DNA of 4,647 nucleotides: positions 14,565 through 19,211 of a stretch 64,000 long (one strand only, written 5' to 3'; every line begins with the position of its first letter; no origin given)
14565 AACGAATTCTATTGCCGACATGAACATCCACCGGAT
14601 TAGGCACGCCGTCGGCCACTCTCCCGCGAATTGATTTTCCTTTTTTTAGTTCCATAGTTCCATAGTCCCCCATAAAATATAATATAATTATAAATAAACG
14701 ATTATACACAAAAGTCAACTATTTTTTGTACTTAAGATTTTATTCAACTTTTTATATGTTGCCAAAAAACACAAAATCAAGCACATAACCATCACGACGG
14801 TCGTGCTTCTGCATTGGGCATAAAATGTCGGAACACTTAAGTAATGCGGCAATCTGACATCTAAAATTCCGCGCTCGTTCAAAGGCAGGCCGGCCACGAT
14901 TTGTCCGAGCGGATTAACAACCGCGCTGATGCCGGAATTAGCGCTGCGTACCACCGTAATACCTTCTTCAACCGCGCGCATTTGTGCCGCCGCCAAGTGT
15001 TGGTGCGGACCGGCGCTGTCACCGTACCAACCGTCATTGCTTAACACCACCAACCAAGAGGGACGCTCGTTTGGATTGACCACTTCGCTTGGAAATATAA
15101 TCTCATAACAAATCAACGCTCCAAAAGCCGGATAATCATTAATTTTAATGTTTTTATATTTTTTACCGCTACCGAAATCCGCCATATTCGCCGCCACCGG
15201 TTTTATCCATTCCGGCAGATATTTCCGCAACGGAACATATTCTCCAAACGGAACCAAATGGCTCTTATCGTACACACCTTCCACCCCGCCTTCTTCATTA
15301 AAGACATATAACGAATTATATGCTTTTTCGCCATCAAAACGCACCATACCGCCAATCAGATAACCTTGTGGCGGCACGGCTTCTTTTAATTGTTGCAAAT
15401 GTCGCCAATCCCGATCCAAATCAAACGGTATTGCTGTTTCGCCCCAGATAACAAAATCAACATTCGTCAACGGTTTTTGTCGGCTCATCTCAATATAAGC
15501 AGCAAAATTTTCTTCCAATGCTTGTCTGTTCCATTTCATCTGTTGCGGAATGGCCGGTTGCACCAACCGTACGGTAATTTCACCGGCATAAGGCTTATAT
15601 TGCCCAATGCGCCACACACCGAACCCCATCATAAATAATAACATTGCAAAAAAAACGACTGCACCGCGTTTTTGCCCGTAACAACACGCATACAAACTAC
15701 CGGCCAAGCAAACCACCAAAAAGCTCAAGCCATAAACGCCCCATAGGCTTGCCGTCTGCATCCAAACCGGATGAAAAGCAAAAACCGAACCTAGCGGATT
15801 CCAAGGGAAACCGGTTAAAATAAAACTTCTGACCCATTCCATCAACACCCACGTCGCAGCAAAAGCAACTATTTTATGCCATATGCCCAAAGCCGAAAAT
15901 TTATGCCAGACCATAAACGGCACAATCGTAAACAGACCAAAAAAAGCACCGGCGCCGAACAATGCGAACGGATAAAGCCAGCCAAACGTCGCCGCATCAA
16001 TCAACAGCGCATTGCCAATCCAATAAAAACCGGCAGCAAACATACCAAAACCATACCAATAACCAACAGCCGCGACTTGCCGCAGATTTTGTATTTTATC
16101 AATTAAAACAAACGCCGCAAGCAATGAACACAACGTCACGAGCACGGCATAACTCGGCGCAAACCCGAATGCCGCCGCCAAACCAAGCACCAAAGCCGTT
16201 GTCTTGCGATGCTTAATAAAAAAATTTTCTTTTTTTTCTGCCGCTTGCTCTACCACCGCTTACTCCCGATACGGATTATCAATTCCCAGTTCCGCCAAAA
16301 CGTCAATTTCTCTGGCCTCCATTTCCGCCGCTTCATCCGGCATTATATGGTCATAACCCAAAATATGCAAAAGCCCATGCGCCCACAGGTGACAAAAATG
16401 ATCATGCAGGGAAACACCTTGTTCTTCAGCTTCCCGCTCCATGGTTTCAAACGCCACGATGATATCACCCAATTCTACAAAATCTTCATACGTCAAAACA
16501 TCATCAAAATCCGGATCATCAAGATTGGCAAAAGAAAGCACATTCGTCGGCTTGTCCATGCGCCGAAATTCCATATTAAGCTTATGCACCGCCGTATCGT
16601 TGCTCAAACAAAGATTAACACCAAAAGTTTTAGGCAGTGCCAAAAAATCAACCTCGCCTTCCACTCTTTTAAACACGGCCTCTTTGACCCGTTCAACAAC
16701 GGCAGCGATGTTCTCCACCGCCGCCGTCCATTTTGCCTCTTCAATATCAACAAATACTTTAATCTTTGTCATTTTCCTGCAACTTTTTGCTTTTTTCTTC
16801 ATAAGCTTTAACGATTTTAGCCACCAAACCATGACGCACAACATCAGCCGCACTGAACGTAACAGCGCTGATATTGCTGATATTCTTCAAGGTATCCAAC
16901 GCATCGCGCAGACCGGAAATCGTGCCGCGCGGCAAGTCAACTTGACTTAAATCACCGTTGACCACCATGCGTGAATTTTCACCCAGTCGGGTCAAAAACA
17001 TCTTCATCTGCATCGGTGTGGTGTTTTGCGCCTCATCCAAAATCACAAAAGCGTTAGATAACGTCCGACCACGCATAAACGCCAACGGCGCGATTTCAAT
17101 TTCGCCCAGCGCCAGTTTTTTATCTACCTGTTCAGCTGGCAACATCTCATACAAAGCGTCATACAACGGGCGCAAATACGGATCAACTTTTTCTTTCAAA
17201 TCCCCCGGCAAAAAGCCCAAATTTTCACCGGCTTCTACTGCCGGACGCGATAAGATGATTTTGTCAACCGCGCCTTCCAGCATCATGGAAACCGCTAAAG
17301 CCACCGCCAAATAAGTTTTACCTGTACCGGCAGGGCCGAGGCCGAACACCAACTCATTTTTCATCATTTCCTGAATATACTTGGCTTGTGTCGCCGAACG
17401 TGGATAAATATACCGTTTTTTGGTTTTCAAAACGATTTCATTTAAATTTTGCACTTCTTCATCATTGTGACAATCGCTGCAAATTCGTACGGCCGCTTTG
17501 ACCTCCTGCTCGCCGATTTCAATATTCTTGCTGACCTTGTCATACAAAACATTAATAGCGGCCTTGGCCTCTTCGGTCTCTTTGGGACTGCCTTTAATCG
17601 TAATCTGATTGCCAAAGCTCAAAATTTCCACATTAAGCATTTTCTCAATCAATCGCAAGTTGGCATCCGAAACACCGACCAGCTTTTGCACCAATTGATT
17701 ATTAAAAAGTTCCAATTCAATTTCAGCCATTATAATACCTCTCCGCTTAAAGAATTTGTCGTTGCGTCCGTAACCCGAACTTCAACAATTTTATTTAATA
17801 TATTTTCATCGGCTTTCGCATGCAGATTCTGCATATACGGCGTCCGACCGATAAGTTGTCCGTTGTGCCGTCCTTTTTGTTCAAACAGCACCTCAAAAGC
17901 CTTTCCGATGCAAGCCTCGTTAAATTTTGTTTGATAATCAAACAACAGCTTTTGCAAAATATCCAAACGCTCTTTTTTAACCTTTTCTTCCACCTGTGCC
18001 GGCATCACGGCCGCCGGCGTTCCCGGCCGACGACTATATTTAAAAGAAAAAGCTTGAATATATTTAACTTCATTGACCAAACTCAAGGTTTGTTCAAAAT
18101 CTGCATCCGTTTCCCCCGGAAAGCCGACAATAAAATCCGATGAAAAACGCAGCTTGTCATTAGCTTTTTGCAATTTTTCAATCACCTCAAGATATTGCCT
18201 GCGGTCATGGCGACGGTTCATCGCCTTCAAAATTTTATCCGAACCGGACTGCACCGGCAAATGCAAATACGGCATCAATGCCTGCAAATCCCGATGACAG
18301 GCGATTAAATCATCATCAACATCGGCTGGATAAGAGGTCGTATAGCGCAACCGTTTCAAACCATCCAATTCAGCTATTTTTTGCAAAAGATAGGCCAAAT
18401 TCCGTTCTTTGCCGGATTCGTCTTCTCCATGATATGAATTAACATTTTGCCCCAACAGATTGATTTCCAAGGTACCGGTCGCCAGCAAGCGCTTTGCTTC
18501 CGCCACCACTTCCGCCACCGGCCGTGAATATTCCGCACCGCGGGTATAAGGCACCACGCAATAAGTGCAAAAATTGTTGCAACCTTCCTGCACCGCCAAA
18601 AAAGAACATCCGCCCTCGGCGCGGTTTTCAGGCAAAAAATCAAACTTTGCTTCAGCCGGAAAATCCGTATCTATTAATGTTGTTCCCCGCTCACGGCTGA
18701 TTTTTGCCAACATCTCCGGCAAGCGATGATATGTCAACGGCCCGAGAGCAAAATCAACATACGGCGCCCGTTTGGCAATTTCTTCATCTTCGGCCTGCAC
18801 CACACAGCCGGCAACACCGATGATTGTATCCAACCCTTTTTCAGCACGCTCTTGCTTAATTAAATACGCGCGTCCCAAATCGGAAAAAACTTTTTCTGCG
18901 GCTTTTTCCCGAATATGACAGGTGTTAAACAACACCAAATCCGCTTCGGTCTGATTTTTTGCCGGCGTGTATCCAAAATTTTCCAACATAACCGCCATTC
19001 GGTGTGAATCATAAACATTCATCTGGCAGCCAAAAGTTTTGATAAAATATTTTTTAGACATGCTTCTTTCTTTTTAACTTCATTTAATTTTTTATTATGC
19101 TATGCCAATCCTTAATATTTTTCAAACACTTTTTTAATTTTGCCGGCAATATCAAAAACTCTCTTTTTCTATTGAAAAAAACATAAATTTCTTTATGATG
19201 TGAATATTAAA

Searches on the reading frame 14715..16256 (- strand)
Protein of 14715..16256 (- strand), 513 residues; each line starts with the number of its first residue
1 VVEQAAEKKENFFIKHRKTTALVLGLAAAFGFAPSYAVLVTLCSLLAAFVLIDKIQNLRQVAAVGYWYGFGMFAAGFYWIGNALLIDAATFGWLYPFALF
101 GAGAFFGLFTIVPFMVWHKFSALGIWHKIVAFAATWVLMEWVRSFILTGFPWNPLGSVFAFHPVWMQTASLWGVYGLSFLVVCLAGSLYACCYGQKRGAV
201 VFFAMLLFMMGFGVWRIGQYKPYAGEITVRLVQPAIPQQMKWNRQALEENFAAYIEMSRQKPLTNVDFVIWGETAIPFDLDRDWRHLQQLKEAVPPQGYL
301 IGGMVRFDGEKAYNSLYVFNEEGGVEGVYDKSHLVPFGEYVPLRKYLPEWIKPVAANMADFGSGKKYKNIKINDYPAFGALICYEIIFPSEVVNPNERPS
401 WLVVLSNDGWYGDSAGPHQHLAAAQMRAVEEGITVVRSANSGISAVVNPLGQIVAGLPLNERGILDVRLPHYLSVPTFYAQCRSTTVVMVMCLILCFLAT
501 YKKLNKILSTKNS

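Call 98: search_protein_families(library=pfam, proteins=[window:14715-16256:-], max_evalue=0.00001)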
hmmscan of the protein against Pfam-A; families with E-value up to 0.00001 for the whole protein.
window:14715-16256:- (513 aa): 2 families
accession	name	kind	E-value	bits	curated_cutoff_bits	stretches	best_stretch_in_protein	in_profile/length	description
PF00795.27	CN_hydrolase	-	8.6e-29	101.1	23.2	1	229-469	2-246/256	Carbon-nitrogen hydrolase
PF20154.4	LNT_N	-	1.5e-25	90.6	27.1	1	25-186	2-158/159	Apolipoprotein N-acyltransferase N-terminal domain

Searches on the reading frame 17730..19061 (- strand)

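Call 98: search_protein_families(library=pfam, proteins=[window:17730-19061:-], max_evalue=0.00001)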
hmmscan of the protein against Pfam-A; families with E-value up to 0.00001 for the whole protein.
window:17730-19061:- (443 aa): 3 families
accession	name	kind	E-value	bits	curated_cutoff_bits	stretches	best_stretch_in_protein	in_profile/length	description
PF00919.26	UPF0004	-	1.3e-28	99.3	27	1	4-107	1-98/98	Uncharacterized protein family UPF0004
PF04055.27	Radical_SAM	-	2.6e-28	99.7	29.5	1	157-328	3-165/166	Radical SAM superfamily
PF01938.26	TRAM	-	1.1e-10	41.7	21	1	383-443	2-61/61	TRAM domain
